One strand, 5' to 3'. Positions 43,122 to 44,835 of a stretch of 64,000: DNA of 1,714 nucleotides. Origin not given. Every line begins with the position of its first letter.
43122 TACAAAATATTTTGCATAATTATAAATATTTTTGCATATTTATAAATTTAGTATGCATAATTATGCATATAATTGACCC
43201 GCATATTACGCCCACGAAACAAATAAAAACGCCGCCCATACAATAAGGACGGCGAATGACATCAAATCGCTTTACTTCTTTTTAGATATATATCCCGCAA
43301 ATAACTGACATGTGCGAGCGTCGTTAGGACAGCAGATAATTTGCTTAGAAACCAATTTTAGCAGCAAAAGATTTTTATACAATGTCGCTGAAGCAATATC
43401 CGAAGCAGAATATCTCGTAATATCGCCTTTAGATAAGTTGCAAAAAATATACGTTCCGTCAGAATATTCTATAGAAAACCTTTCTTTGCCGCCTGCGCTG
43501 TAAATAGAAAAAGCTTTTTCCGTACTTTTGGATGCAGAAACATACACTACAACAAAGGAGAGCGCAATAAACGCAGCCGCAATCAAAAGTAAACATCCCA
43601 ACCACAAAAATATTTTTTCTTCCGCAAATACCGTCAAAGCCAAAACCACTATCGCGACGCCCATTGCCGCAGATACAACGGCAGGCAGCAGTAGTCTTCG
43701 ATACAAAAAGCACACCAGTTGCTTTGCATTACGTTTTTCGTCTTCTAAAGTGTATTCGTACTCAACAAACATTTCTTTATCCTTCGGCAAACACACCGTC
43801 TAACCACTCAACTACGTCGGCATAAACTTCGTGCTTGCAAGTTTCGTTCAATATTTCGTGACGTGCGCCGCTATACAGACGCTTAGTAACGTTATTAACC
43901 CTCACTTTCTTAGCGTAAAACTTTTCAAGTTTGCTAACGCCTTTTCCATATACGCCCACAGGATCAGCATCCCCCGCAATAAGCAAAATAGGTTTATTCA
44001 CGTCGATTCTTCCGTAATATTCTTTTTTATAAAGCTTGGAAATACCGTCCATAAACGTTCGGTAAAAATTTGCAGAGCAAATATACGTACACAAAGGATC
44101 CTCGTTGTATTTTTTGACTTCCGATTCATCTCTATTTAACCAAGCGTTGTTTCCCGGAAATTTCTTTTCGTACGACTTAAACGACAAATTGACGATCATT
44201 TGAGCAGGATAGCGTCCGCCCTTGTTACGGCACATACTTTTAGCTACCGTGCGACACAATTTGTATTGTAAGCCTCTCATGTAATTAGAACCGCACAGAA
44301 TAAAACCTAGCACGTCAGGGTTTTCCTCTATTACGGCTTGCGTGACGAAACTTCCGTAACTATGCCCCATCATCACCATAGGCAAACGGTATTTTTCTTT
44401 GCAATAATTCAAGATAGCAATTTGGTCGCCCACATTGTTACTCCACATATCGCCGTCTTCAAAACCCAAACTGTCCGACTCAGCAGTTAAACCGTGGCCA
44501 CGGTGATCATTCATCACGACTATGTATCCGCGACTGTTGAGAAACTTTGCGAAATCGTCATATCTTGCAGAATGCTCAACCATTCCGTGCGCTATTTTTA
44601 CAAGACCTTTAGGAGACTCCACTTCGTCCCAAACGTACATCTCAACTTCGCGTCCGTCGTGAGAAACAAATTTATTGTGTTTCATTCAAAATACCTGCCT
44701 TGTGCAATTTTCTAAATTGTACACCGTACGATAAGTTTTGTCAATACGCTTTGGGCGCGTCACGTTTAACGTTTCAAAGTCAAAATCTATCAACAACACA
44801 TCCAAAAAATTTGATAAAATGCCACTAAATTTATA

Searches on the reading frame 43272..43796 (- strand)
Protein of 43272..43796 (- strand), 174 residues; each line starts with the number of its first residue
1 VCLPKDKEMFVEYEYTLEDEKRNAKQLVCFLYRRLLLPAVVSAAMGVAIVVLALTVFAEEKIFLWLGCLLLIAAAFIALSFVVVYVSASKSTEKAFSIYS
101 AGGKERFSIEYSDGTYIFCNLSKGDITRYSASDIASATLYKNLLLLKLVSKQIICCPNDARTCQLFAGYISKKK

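Call 7: search_protein_families(library=pfam, proteins=[window:43272-43796:-], max_evalue=0.01)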
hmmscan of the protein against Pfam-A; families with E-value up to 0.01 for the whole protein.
window:43272-43796:- (174 aa): 2 families
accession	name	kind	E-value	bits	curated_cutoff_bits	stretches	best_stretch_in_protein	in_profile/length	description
PF13903.11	Claudin_2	-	0.0045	17.2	29.1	1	29-99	89-157/192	PMP-22/EMP/MP20/Claudin tight junction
PF05251.17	Ost5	-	0.0087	16.8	27.4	0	62-95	11-44/73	Oligosaccharyltransferase subunit 5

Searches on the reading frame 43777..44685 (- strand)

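Call 7: search_protein_families(library=pfam, proteins=[window:43777-44685:-], max_evalue=0.01)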
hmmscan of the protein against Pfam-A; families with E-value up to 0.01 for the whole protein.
window:43777-44685:- (302 aa): 5 families
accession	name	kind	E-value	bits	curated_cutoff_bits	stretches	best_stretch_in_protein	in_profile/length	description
PF12146.15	Hydrolase_4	-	3.4e-41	141.6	27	1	24-282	2-238/239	Serine aminopeptidase, S33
PF00326.27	Peptidase_S9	-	3.9e-12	46.6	22.6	2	46-132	7-95/213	Prolyl oligopeptidase family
PF00561.26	Abhydrolase_1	-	4.7e-11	43.2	25.8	1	31-279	5-241/245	alpha/beta hydrolase fold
PF12697.13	Abhydrolase_6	-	4.9e-05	24.5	26.3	1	32-150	4-94/217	Alpha/beta hydrolase family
PF10230.15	LIDHydrolase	-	0.00057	20.1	27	1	42-124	18-107/262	Lipid-droplet associated hydrolase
